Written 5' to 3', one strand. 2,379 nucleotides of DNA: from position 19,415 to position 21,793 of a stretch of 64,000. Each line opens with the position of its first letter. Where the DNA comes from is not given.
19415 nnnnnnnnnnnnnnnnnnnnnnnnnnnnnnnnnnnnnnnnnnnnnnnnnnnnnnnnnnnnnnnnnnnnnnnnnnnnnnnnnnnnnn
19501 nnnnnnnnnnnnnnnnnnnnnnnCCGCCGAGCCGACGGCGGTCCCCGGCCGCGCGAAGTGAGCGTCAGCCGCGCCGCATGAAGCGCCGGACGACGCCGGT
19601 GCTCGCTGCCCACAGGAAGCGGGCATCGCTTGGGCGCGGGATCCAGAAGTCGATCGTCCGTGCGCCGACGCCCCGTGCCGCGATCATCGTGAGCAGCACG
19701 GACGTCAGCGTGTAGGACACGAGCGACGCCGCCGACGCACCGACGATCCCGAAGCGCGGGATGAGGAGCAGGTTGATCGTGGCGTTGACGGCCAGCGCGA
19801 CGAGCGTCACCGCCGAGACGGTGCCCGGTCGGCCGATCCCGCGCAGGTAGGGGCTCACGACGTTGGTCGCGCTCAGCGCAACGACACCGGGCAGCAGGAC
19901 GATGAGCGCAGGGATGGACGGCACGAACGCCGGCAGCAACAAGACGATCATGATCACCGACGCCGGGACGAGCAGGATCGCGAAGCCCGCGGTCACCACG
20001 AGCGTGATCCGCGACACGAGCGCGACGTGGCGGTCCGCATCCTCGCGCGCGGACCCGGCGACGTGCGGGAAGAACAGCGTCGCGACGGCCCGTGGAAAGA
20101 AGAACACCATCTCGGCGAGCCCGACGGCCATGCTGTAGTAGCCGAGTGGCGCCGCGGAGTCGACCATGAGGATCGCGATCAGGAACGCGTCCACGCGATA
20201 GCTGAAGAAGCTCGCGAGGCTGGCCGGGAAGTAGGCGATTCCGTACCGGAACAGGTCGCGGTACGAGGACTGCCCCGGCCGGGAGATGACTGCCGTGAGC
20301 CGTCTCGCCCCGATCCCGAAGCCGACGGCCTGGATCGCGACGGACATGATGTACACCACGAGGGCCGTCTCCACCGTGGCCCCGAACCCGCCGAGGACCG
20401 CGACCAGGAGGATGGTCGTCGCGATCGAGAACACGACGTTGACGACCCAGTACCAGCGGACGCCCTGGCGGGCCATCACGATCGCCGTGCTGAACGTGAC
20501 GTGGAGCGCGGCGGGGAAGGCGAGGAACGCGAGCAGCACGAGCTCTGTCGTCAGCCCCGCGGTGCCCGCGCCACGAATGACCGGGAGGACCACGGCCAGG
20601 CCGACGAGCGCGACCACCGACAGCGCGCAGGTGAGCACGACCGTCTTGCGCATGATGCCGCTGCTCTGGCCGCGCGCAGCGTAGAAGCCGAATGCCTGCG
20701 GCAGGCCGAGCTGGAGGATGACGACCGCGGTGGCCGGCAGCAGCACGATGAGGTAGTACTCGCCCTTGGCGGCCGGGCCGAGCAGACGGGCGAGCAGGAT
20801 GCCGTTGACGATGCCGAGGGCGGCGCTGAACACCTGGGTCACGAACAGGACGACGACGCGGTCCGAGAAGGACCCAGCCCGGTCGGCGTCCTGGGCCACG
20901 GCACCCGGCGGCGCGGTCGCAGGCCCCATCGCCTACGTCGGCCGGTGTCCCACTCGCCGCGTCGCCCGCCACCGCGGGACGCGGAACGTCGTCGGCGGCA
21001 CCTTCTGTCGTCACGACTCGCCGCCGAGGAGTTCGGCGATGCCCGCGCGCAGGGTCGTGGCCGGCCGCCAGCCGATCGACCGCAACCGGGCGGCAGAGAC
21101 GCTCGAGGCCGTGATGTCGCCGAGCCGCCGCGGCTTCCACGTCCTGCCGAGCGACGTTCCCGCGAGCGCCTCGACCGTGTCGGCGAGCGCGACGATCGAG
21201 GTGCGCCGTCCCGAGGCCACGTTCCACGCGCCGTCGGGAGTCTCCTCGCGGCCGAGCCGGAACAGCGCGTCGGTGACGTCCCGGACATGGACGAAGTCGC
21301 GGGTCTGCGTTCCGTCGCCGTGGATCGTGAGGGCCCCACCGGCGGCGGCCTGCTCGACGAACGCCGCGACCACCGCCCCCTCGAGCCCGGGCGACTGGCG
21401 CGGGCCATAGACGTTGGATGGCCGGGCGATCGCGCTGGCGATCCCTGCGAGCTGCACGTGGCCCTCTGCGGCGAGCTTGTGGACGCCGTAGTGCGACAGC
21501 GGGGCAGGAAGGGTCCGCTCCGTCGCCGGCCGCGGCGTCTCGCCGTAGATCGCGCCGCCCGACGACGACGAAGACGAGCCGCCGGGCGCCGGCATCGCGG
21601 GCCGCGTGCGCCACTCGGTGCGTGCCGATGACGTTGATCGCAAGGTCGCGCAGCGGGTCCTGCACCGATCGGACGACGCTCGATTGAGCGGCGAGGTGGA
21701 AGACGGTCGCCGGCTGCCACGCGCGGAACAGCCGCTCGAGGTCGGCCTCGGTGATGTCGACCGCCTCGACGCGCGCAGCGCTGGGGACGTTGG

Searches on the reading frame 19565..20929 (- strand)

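Call 40: search_protein_families(library=pfam, proteins=[window:19565-20929:-], max_evalue=0.001)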
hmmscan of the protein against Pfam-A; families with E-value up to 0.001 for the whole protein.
window:19565-20929:- (454 aa): 1 family
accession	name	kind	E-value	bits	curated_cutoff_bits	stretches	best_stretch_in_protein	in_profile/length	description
PF01943.22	Polysacc_synt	-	9.7e-12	45.3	28.2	1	25-275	5-254/274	Polysaccharide biosynthesis protein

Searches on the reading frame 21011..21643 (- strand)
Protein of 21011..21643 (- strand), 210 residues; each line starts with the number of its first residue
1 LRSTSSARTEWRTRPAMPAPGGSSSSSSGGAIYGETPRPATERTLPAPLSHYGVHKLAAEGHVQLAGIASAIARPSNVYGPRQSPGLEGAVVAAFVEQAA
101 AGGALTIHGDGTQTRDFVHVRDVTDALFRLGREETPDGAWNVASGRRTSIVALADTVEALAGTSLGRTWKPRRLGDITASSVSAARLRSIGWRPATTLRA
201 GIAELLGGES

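Call 40: search_protein_families(library=pfam, proteins=[window:21011-21643:-], max_evalue=0.001)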
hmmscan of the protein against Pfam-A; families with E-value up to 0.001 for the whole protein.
window:21011-21643:- (210 aa): 3 families
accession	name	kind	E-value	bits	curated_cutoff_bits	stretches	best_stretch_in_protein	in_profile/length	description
PF01370.27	Epimerase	-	2.5e-22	79.9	20.9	1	28-143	114-240/240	NAD dependent epimerase/dehydratase family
PF16363.11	GDP_Man_Dehyd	-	5.6e-14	52.8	27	1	28-164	128-269/332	GDP-mannose 4,6 dehydratase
PF04321.23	RmlD_sub_bind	-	3.7e-06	26.7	27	1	34-163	107-233/287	RmlD substrate binding domain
